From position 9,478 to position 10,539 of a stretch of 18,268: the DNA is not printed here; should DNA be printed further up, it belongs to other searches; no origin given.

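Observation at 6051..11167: Seven-gene translationally coupled operon that looks like a non-canonical CMP-ulosonic-acid pathway (KdsB homologue plus class II pyruvate aldolase, no KdsA/KdsC/KdsD)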

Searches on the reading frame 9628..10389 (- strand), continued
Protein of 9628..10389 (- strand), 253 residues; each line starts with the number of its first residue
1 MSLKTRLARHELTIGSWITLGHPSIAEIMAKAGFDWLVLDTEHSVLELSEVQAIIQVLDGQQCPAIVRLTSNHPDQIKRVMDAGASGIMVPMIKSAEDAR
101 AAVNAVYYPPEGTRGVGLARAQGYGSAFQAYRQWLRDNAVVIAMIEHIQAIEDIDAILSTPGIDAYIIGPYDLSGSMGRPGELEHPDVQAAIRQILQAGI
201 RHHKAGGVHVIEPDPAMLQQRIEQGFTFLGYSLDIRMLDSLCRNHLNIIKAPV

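Call 57: search_protein_families(library=pfam, proteins=[L023:12061-13755:+, L023:14250-16229:+, L023:13825-14286:-, L039:11955-13130:+, L039:13178-14686:-, L039:14858-16543:+, L086:11526-12497:-, L086:12494-13510:-, L086:4397-6859:-], max_evalue=0.0001)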
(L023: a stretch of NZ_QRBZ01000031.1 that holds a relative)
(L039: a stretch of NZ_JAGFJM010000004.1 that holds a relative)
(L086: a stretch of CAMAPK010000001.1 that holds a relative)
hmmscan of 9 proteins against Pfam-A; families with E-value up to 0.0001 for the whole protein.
L023:12061-13755:+ (564 aa): 1 family
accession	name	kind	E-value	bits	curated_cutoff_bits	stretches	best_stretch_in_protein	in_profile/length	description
PF10592.14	AIPR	-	6.6e-41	141.4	25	1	257-523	1-283/308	AIPR protein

L023:14250-16229:+ (659 aa): 1 family
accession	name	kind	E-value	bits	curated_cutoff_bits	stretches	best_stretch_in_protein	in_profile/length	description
PF13091.12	PLDc_2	-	6.6e-18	65.3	27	2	294-422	3-132/132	PLD-like domain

L023:13825-14286:- (153 aa): 0 families

L039:11955-13130:+ (391 aa): 1 family
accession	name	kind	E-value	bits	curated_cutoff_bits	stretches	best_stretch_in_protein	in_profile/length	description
PF05787.19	PhoX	-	4.2e-33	115.7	24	2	157-278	214-363/515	Alkaline phosphatase PhoX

L039:13178-14686:- (502 aa): 3 families
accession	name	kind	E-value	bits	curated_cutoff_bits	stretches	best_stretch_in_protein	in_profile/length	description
PF00152.25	tRNA-synt_2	-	6e-95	318.3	25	1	160-498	2-307/308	tRNA synthetases class II (D, K and N)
PF01336.31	tRNA_anti-codon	-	2.1e-16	60.1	27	1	66-143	1-75/75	OB-fold nucleic acid binding domain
PF01409.25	tRNA-synt_2d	-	7.4e-05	22.8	19.8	0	251-313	104-165/246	tRNA synthetases class II core domain (F)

L039:14858-16543:+ (561 aa): 3 families
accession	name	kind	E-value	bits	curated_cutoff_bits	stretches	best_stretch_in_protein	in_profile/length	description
PF00749.27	tRNA-synt_1c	-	3.2e-111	371.6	23.4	1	28-339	2-313/314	tRNA synthetases class I (E and Q), catalytic domain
PF03950.23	tRNA-synt_1c_C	-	6.4e-29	100.5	23.9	1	342-442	1-91/91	tRNA synthetases class I (E and Q), anti-codon binding domain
PF20974.2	tRNA-synt_1c_C2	-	4.8e-21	75.7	23.9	1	461-533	2-69/69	tRNA synthetases class I (E and Q), anti-codon binding domain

L086:11526-12497:- (323 aa): 0 families

L086:12494-13510:- (338 aa): 2 families
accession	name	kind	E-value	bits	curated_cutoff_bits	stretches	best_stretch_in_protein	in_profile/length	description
PF00781.29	DAGK_cat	-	8.2e-18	64.6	23.6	1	17-127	2-113/125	Diacylglycerol kinase catalytic domain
PF01513.26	NAD_kinase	-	3.4e-05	24.6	25.5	1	55-102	60-104/130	ATP-NAD kinase N-terminal domain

L086:4397-6859:- (820 aa): 3 families
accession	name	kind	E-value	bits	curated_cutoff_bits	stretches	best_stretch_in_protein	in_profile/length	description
PF00535.33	Glycos_transf_2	-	6.9e-21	75.3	23.3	1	486-637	2-148/168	Glycosyl transferase family 2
PF13641.12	Glyco_tranf_2_3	-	5.8e-15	56.4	27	1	482-679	1-214/230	Glycosyltransferase like family 2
PF13632.12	Glyco_trans_2_3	-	4.3e-06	27.1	27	1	564-682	1-129/198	Glycosyl transferase family group 2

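Call 88: search_solved_structures(query=window:9628-10389:-, max_evalue=1e-40, show_alignments=2)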
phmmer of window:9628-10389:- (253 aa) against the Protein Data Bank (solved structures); distinct sequences matched with E-value up to 1e-40: 4.
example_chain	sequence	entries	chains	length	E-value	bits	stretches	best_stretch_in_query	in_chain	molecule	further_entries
1dxe_A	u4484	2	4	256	4.9e-45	157.3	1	3-240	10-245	2-DEHYDRO-3-DEOXY-GALACTARATE ALDOLASE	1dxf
4b5s_A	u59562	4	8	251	3.4e-41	144.7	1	4-238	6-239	4-HYDROXY-2-OXO-HEPTANE-1,7-DIOATE ALDOLASE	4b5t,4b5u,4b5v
2v5j_A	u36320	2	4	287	5.2e-41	144.1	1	4-238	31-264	2,4-DIHYDROXYHEPT-2-ENE-1,7-DIOIC ACID ALDOLASE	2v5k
7v8t_A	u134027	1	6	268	7e-41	143.7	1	3-239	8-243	2,4-dihydroxyhept-2-ene-1,7-dioic acid aldolase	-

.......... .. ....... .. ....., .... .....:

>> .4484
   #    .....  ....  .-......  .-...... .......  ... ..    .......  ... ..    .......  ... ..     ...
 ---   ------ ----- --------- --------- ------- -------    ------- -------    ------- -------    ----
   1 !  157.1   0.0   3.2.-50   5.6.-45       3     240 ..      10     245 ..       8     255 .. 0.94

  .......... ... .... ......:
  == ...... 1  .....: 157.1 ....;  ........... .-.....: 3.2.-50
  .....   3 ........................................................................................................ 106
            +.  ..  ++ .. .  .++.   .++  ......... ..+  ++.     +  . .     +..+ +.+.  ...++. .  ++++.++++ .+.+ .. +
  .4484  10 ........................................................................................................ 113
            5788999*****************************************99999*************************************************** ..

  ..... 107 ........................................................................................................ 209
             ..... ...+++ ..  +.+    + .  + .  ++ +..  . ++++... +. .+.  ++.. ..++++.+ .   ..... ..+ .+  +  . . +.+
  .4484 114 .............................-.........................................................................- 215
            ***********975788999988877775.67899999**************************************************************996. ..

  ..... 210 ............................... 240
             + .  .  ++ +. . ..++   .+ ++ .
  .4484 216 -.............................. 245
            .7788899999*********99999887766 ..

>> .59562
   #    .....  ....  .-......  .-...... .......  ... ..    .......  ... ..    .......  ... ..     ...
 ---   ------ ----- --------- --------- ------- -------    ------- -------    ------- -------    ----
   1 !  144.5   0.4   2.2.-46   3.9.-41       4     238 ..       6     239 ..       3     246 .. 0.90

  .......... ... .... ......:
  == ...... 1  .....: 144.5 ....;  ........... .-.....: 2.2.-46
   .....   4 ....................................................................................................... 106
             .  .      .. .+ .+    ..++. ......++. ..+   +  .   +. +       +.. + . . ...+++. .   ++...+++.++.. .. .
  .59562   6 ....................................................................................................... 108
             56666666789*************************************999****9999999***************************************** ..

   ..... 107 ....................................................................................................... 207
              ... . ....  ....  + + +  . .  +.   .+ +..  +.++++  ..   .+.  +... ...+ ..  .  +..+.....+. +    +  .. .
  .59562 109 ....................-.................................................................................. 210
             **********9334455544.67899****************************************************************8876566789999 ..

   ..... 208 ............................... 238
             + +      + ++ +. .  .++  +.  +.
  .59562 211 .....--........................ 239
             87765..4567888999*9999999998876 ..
